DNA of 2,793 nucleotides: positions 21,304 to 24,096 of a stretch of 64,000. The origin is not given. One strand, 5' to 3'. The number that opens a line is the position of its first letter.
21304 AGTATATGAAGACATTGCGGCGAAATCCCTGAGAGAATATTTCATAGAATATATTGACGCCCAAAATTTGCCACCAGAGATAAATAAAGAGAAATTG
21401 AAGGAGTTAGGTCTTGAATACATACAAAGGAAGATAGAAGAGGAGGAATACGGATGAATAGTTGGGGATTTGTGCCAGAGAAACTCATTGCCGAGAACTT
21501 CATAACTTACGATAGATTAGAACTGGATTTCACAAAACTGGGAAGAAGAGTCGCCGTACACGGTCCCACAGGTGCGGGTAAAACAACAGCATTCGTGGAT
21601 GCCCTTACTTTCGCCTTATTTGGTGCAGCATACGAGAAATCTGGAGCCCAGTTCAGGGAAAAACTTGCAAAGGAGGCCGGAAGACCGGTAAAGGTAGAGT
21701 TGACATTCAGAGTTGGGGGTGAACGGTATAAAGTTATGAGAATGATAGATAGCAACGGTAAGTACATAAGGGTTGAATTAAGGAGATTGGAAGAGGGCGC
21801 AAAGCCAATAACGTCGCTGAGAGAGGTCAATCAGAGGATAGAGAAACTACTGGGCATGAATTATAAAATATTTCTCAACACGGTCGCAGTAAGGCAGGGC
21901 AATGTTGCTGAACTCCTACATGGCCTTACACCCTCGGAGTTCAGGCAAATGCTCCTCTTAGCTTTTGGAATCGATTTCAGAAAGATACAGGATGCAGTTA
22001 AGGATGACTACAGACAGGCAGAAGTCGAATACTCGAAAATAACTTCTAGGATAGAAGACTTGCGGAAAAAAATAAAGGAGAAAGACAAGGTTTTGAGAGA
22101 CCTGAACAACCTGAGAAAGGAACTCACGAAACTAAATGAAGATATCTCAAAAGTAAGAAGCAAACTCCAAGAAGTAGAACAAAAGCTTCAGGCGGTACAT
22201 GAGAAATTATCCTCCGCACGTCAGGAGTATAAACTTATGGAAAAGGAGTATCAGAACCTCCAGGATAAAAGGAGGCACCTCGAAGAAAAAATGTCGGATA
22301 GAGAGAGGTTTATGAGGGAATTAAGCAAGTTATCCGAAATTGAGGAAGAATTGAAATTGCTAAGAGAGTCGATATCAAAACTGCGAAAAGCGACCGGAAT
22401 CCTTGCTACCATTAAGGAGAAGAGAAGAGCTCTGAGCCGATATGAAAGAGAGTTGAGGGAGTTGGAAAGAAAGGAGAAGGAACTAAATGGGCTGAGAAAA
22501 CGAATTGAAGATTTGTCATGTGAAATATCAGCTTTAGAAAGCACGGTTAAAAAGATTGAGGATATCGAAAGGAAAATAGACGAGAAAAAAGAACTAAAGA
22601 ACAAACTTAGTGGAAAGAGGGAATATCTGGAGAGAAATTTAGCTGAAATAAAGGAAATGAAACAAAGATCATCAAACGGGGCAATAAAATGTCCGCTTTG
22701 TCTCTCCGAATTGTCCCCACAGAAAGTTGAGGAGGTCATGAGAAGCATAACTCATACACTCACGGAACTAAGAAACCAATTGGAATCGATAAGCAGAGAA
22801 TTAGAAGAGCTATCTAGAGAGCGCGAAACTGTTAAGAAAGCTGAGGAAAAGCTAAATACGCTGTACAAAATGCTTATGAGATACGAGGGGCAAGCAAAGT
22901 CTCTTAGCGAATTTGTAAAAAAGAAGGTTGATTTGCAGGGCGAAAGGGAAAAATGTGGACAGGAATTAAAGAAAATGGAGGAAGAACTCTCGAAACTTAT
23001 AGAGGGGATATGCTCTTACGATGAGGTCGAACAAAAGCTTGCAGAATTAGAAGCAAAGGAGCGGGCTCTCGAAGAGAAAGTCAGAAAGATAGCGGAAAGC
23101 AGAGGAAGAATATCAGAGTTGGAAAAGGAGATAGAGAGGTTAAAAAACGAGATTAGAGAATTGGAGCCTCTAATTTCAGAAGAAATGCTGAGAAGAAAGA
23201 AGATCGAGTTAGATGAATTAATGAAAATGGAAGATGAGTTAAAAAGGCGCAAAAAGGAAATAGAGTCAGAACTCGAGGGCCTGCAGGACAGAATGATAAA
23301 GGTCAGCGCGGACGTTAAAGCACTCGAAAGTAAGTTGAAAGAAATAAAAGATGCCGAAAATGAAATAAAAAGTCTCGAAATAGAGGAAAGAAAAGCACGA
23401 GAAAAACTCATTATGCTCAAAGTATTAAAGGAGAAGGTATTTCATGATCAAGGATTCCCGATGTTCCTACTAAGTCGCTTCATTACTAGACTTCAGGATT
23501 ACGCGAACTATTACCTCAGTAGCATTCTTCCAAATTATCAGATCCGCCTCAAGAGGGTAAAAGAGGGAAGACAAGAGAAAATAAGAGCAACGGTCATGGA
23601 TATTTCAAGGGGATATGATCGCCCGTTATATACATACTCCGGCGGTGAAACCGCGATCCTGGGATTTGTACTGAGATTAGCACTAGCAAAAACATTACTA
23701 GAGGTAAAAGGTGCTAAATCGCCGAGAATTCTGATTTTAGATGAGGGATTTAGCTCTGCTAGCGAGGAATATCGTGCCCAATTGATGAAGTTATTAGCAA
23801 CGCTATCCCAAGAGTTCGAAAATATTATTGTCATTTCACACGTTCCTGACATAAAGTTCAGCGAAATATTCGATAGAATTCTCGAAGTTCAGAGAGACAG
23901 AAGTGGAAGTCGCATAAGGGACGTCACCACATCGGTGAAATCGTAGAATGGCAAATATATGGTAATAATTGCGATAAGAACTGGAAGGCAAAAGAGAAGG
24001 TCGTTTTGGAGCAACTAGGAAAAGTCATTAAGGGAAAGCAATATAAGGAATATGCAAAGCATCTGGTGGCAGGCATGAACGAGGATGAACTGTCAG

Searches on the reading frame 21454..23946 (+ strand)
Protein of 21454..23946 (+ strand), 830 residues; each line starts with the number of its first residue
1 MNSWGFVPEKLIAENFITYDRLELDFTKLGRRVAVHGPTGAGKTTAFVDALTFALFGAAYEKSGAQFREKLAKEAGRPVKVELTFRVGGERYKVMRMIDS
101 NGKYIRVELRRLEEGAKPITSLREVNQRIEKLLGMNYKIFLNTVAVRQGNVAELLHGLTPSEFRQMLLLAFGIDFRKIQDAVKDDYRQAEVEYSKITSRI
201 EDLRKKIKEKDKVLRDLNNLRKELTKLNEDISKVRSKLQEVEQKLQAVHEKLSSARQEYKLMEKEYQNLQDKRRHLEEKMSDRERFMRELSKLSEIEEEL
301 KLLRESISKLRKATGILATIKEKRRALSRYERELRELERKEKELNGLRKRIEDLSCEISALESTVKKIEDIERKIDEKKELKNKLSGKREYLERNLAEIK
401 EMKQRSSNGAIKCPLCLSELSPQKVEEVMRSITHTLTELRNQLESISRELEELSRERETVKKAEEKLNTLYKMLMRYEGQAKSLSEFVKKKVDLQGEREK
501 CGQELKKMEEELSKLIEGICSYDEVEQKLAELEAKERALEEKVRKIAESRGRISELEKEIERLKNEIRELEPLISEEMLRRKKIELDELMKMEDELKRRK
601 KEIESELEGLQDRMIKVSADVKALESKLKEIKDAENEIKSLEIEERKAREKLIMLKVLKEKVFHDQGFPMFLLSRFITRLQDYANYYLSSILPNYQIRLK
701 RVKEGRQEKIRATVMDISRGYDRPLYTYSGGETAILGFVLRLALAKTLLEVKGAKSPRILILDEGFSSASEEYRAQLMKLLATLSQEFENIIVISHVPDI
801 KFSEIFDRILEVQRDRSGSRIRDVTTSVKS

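Call 3: search_protein_families(library=pfam, proteins=[window:21454-23946:+], max_evalue=1)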
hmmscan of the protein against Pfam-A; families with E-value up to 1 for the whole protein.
window:21454-23946:+ (830 aa): 39 families (the best 25 are shown)
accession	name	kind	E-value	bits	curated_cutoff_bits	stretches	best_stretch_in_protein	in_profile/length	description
PF13476.12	AAA_23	-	8.9e-19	69.3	27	1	10-246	1-201/201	AAA domain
PF04513.17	Baculo_PEP_C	-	2.1e-10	41.2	38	2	195-249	60-119/140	Baculovirus polyhedron envelope protein, PEP, C terminus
PF10046.14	BLOC1_2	-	3.6e-10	40.5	33.4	4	322-377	38-93/96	Biogenesis of lysosome-related organelles complex-1 subunit 2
PF13558.12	SbcC_Walker_B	-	2.5e-09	37.7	27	1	723-782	28-89/90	SbcC/RAD50-like, Walker B motif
PF06009.19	Laminin_II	-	1.5e-08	35.2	33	2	211-311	13-103/138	Laminin Domain II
PF05531.17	NPV_P10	-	2.3e-08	34.8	29.8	1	315-371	8-64/75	Nucleopolyhedrovirus P10 protein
PF23991.1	DUF7310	-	1.4e-05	25.9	40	3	327-378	22-73/83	Coiled-coil region of unknown function (DUF7310)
PF05557.18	MAD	-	3.6e-05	22.8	30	2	176-406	60-271/661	Mitotic checkpoint protein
PF07889.17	DUF1664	-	0.00031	21.2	34.6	1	194-254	62-119/124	Protein of unknown function (DUF1664)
PF06103.16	DUF948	-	0.00033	21.2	37.2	1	424-473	23-76/89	Bacterial protein of unknown function (DUF948)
PF09762.14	CCDC93_CC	-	0.00086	18.9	30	2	181-307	106-227/429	CCDC93 coiled-coil domain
PF13851.11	GAS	-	0.0011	18.9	32.3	1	178-281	27-130/200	Growth-arrest specific micro-tubule binding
PF00270.35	DEAD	-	0.0022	18.2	26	1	30-50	14-34/167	DEAD/DEAH box helicase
PF04423.19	Rad50_zn_hook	-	0.0027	17.9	24.3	1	405-442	15-51/52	Rad50 zinc hook motif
PF11559.13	ADIP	-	0.0034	17.9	34.3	1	424-515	56-145/151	Afadin- and alpha -actinin-Binding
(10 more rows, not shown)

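Call 4: search_protein_families(library=ncbifam, proteins=[window:21454-23946:+], max_evalue=1)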
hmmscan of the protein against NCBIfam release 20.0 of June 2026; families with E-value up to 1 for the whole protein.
window:21454-23946:+ (830 aa): 73 families (the best 25 are shown)
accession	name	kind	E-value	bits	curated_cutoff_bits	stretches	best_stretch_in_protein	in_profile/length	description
TIGR00618.1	sbcc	subfamily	2.2e-42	145.1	478.5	3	7-285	2-289/1043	exonuclease subunit SbcC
NF003034.1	PRK03918.1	equivalog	4.4e-42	144.1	700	3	10-404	5-401/878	DNA double-strand break repair ATPase Rad50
NF041034.1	Rad50_Sulf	equivalog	9.1e-42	142.9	1000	3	426-824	485-869/872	DNA double-strand break repair ATPase Rad50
NF002244.0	PRK01156.1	equivalog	2.3e-34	118.6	847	2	11-663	6-653/895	DNA double-strand break repair ATPase Rad50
NF002572.0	PRK02224.1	equivalog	3.2e-32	111.8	1087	2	10-661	5-614/888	DNA double-strand break repair ATPase Rad50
NF041751.2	sbcc_Staph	equivalog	2.4e-28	98.7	920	2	9-498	4-502/1007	exonuclease subunit SbcC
NF045487.1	ASRP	equivalog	7.5e-26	90.9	300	3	290-574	162-469/593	archaea-specific SMC-related protein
NF041035.1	Rad50_Halo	equivalog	1.2e-24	86.7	1000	3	11-167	6-155/883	DNA double-strand break repair ATPase Rad50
NF053563.1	Rkd4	equivalog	1.3e-15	56.6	860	1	11-662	6-656/747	arcadin-4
TIGR02168.1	SMC_prok_B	equivalog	1.3e-13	49.7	567.35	2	182-404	279-498/1181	chromosome segregation protein SMC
TIGR02169.1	SMC_prok_A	equivalog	1.1e-12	46.6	729.4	2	177-405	238-467/1165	chromosome segregation protein SMC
NF041752.4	sbcc_Bac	equivalog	1.8e-11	42.7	1420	2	33-171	31-173/1130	exonuclease subunit SbcC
NF047515.1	SpiroCoCo_C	equivalog_domain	1.6e-10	40.7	125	3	423-486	169-232/313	SpiroCoCo family coiled-coil protein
TIGR04211.1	SH3_and_anchor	equivalog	9.3e-10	38.4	65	5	182-273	71-162/198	TIGR04211 family SH3 domain-containing protein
TIGR04523.1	Mplasa_alph_rch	subfamily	9.5e-10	37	270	1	191-655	75-515/745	helix-rich protein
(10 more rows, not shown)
